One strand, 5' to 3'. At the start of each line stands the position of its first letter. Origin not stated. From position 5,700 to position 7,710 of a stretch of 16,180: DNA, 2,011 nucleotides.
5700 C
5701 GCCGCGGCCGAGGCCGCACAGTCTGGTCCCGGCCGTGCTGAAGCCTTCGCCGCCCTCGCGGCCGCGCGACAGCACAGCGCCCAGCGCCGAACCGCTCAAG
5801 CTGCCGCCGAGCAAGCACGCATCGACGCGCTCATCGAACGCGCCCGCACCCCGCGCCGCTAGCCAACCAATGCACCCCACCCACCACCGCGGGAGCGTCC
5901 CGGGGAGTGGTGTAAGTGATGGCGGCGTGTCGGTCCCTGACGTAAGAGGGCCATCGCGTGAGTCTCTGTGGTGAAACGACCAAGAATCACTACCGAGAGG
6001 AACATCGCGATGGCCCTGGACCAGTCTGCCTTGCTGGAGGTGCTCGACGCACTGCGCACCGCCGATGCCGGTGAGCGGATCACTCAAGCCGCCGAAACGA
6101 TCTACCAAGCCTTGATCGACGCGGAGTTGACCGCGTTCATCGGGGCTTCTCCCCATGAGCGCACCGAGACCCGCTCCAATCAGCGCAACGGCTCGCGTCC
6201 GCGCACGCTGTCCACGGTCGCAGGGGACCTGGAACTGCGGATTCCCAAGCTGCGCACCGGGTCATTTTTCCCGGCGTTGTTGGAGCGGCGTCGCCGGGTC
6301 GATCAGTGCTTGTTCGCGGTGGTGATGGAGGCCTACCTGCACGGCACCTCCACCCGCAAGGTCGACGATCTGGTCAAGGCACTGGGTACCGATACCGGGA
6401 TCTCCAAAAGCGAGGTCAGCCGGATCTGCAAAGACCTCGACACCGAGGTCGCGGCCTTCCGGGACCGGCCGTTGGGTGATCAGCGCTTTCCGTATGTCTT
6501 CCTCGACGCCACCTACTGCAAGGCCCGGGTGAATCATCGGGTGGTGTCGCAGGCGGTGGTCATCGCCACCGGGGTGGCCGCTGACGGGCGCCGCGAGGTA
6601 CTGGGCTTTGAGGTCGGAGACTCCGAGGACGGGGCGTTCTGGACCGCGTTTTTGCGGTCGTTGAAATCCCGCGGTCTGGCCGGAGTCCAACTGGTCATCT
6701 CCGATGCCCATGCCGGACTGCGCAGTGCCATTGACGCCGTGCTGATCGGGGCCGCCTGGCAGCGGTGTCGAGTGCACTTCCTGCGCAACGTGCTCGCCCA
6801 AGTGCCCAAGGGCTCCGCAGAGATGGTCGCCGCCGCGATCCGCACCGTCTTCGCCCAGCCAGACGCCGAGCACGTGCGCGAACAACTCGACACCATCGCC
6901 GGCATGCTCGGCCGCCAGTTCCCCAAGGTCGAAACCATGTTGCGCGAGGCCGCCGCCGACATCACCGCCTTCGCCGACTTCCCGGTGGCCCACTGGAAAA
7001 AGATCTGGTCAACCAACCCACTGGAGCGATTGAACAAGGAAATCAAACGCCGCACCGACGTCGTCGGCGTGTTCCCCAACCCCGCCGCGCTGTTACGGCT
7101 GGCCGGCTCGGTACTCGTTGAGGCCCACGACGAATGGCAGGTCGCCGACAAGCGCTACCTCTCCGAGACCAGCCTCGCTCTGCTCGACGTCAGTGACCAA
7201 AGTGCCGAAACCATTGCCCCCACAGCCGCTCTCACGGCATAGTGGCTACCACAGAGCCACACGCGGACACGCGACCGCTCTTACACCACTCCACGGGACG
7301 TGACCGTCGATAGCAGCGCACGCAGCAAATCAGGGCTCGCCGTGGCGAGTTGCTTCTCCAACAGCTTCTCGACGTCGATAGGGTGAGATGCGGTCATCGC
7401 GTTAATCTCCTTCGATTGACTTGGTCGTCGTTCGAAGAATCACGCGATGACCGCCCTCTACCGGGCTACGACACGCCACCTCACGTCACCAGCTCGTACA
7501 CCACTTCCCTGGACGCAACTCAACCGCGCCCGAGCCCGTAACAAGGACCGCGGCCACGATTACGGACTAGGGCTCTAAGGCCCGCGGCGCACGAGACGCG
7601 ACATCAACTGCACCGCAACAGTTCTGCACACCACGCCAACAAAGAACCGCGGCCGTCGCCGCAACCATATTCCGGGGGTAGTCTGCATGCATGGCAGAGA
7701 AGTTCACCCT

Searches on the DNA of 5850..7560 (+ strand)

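Call 70: search_dna_similar(query=window:5850-7560:+, collection=plasmids, mode=near, max_rows=6)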
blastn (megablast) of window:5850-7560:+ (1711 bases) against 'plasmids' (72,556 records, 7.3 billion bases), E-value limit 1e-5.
Records with a match: 23; places in all: 42; records where one place covers at least 80% of the query: 6.
Best place of each record, by identity: >=99% 10; 80-90% 3; 60-80% 10.
By first word of the organism name: Mycobacterium 12; Rhodococcus 3; Streptomyces 3; Pseudonocardia 2; Microbacterium 1; Sphingomonas 1; Cryobacterium 1.
By predicted mobility (MOB-suite, as given by PLSDB): mobilizable 17; non-mobilizable 5; conjugative 1.
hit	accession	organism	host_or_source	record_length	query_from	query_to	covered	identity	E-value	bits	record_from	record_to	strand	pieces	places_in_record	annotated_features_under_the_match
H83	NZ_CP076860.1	Mycobacterium avium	Homo sapiens,sputum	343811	28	1456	84%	99.7%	0e+0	2617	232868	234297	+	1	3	IS256-like element IS1245 family transposase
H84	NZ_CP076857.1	Mycobacterium avium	Homo sapiens,sputum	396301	35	1456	83%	99.9%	0e+0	2614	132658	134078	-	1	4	IS256-like element IS1245 family transposase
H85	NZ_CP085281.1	Mycobacterium avium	Homo sapiens,sputum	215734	42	1458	83%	100.0%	0e+0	2617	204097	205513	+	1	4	IS256-like element IS1245 family transposase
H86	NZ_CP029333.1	Mycobacterium avium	Homo sapiens,blood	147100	42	1456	83%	100.0%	0e+0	2614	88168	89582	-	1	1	IS256-like element IS1245 family transposase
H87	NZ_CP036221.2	Mycobacterium avium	Homo sapiens,bacterial ...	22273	42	1456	83%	100.0%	0e+0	2614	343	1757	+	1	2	IS256-like element IS1245 family transposase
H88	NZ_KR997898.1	Mycobacterium avium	-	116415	42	1456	83%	100.0%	0e+0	2614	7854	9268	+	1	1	IS256-like element IS1245 family transposase | tnpB: IS607 family element RNA-guided endonuclease TnpB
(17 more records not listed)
